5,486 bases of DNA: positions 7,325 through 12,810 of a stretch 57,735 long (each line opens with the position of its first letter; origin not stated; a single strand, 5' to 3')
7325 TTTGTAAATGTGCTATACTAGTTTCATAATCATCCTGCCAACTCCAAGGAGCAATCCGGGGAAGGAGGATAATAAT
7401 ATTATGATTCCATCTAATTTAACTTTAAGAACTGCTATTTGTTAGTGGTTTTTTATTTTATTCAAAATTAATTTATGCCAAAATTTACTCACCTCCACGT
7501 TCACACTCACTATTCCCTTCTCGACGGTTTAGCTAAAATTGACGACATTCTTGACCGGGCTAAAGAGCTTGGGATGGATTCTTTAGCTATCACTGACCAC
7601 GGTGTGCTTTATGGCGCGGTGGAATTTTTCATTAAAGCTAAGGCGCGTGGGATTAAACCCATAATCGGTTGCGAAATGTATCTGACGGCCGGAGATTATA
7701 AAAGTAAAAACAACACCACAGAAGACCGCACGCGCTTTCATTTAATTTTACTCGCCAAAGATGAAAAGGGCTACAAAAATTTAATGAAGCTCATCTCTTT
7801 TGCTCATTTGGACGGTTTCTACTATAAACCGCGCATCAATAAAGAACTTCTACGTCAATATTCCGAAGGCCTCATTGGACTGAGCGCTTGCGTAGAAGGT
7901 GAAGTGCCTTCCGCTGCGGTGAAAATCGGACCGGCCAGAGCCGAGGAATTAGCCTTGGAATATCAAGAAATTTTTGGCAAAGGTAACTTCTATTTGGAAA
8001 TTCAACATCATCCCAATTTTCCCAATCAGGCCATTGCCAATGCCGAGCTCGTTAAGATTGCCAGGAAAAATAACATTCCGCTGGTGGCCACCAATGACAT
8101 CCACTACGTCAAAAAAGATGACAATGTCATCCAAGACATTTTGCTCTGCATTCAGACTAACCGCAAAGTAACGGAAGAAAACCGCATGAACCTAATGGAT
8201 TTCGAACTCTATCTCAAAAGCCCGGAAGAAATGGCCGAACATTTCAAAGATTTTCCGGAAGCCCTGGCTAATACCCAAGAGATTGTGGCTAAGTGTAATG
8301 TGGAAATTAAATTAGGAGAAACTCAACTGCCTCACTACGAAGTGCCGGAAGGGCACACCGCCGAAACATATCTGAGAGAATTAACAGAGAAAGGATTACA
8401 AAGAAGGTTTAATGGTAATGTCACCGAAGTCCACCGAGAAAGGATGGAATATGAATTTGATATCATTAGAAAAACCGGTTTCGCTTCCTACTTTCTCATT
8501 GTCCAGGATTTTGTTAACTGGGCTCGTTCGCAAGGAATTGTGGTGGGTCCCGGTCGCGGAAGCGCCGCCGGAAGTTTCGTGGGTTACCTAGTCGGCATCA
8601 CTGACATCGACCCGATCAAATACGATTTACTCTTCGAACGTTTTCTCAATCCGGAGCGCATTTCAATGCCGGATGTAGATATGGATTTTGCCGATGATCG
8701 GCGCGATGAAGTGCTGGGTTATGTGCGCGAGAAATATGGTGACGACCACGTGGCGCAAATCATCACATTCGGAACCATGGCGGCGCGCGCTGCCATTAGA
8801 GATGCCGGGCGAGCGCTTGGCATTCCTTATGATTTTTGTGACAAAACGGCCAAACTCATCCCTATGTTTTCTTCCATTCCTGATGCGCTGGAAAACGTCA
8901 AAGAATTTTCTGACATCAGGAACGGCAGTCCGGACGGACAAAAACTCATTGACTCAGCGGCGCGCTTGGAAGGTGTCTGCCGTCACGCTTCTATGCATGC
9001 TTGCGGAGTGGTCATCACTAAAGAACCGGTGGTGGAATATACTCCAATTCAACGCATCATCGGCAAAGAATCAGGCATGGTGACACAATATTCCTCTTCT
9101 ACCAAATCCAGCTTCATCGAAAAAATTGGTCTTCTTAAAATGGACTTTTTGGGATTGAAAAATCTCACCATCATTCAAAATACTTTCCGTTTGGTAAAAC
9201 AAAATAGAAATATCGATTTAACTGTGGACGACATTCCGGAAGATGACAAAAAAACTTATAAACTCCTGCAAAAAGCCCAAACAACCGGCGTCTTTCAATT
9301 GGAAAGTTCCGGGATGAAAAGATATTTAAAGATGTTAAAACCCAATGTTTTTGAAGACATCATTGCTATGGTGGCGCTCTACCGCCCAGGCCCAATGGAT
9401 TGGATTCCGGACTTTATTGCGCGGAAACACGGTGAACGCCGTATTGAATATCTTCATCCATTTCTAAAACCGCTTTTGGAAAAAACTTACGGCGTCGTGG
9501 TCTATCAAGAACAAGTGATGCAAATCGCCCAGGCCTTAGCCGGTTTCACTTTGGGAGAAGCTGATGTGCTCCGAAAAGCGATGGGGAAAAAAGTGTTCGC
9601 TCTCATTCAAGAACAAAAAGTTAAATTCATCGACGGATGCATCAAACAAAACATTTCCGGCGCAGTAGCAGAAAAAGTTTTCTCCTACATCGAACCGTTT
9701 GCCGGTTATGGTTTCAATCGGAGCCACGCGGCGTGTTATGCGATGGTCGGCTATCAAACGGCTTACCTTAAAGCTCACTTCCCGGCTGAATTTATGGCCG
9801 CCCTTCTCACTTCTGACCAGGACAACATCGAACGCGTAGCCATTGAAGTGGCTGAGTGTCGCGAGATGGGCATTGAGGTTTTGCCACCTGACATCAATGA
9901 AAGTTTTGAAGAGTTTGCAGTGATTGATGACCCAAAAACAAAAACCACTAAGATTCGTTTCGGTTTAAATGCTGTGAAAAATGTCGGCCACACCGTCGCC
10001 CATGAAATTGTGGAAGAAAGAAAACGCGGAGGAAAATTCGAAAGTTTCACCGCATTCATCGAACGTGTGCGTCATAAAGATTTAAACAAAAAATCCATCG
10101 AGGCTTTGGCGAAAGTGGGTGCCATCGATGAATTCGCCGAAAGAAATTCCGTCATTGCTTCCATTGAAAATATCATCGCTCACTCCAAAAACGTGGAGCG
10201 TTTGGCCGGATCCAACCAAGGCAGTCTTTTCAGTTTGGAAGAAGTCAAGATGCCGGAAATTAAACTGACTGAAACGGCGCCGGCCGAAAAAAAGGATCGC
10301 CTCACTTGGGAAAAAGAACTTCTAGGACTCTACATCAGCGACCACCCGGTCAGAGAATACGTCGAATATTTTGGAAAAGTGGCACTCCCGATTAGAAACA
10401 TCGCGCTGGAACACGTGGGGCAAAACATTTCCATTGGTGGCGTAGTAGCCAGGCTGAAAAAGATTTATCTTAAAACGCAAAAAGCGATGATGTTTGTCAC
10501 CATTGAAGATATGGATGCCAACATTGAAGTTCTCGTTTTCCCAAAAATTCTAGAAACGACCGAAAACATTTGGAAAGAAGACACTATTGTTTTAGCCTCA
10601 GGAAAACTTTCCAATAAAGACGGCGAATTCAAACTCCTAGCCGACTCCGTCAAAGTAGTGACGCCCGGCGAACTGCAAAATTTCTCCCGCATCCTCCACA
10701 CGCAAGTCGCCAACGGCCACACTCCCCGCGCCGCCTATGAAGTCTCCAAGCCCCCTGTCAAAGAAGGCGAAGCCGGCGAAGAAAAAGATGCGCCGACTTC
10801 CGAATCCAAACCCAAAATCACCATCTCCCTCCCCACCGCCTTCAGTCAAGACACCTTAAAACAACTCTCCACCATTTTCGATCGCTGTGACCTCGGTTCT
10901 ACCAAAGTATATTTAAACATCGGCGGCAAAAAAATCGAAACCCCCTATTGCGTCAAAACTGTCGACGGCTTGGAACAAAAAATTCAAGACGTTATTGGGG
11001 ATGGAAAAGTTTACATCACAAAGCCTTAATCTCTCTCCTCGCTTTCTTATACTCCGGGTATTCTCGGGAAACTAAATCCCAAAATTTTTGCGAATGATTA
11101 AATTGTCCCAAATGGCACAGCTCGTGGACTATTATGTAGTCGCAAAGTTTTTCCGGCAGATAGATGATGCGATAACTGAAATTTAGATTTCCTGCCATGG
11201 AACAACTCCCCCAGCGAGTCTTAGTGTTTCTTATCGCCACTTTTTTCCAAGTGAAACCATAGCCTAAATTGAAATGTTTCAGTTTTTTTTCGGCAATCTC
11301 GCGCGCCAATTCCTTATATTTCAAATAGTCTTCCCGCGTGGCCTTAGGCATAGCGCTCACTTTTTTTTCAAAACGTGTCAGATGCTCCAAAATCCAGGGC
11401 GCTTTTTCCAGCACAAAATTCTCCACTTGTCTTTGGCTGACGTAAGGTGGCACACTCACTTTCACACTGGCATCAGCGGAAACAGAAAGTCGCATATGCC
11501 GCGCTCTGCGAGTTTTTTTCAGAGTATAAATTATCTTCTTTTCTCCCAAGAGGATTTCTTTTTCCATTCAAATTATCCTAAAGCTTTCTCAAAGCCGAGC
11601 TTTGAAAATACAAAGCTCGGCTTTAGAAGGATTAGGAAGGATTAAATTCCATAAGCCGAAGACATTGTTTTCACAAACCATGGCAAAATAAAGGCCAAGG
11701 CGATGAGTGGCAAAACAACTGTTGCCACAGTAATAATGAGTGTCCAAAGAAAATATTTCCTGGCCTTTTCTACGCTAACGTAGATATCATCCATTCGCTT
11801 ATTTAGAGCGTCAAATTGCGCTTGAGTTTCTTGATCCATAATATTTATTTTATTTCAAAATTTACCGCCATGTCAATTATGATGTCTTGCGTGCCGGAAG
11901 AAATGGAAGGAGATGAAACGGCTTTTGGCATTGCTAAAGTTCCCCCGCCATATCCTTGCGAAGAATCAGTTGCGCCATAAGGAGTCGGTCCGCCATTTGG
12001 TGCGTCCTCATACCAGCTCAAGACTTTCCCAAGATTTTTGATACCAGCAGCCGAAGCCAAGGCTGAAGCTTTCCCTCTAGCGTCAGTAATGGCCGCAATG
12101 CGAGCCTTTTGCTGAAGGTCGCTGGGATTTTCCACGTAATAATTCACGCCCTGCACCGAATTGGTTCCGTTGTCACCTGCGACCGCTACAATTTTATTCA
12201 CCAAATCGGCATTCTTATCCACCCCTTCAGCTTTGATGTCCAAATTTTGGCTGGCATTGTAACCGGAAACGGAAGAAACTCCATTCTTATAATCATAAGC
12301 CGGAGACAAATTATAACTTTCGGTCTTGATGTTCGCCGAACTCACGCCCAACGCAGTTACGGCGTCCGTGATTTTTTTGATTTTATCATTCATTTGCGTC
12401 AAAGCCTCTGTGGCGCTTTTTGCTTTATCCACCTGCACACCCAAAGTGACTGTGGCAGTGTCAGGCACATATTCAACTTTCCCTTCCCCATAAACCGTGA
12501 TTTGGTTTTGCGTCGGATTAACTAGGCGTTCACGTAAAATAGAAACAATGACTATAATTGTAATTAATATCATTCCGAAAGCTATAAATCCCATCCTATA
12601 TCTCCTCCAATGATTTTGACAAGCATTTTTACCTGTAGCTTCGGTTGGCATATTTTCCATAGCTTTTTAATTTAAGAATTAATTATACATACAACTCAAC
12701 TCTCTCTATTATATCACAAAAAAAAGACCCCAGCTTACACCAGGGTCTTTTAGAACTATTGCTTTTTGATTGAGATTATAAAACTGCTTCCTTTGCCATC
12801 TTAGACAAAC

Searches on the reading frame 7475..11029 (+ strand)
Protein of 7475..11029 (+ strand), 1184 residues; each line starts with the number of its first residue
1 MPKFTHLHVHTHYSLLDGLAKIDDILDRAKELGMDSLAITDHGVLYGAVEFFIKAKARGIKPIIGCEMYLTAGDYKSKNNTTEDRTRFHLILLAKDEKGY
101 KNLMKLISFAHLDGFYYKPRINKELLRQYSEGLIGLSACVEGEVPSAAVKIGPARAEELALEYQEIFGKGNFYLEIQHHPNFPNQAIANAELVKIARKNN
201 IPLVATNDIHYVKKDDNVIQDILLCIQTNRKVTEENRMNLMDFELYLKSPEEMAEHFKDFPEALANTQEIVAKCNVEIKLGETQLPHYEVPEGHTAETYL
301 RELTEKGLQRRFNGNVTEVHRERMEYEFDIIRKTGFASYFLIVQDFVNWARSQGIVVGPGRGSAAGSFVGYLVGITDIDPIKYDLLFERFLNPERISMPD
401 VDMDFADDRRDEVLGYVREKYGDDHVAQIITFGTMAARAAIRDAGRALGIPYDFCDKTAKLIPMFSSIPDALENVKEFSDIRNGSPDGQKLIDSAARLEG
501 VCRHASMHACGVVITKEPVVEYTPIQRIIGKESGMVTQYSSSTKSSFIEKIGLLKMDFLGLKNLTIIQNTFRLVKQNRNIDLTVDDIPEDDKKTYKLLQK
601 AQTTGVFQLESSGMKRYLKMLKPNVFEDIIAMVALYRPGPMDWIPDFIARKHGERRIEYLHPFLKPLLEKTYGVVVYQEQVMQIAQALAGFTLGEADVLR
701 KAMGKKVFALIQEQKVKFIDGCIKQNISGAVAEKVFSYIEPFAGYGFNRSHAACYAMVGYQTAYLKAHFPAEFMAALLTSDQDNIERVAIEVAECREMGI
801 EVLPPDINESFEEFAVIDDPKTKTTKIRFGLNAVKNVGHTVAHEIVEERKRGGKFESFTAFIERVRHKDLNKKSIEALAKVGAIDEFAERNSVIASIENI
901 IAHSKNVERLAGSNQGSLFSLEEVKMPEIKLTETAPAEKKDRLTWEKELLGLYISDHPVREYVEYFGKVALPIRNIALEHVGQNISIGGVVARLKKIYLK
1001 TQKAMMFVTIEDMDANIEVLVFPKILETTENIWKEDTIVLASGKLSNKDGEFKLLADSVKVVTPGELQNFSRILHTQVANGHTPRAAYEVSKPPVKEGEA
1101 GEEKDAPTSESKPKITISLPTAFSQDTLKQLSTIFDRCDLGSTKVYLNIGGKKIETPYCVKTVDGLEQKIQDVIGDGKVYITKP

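Call 23: search_protein_families(library=pfam, proteins=[window:7475-11029:+], max_evalue=0.001)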
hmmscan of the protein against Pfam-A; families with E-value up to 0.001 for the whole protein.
window:7475-11029:+ (1184 aa): 5 families
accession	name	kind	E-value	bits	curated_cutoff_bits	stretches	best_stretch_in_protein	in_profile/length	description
PF07733.18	DNA_pol3_alpha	-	2.1e-97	326.3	23.9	1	299-560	2-260/260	Bacterial DNA polymerase III alpha NTPase domain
PF17657.6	DNA_pol3_finger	-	3.5e-66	222.1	22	1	563-726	1-166/166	Bacterial DNA polymerase III alpha subunit finger domain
PF02811.25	PHP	-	4.3e-60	203.2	26.4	1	6-179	1-164/164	PHP domain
PF14579.12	HHH_6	-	6.8e-28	97.2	25.6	1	799-889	1-85/90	Helix-hairpin-helix motif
PF01336.31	tRNA_anti-codon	-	6e-10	39.4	27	1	986-1062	2-75/75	OB-fold nucleic acid binding domain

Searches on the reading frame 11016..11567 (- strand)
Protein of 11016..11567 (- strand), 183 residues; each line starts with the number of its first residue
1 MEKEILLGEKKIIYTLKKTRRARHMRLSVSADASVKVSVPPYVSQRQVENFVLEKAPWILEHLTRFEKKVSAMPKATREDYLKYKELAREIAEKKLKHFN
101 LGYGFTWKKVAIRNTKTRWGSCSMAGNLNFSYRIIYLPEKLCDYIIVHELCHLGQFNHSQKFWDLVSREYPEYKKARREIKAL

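Call 23: search_protein_families(library=pfam, proteins=[window:11016-11567:-], max_evalue=0.001)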
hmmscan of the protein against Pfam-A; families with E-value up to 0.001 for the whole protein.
window:11016-11567:- (183 aa): 1 family
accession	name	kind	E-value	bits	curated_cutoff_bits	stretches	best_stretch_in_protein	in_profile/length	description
PF01863.23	YgjP-like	-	7.2e-44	150.7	26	2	84-181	108-205/207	YgjP-like, metallopeptidase domain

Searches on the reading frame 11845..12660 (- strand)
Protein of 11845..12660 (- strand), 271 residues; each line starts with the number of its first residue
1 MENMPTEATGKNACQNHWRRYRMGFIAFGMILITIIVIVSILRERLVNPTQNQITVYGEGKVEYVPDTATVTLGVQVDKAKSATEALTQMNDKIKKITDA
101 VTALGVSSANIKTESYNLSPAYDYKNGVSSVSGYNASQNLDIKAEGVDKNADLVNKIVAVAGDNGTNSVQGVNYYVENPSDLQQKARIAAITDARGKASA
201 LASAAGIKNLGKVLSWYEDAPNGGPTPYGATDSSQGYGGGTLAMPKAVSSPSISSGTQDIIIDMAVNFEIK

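Call 23: search_protein_families(library=pfam, proteins=[window:11845-12660:-], max_evalue=0.001)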
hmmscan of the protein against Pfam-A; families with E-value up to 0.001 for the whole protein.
window:11845-12660:- (271 aa): 1 family
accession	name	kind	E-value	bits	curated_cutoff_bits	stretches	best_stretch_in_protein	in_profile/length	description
PF04402.19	SIMPL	-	1.4e-40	140.2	25.2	1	54-268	1-205/205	Protein of unknown function (DUF541)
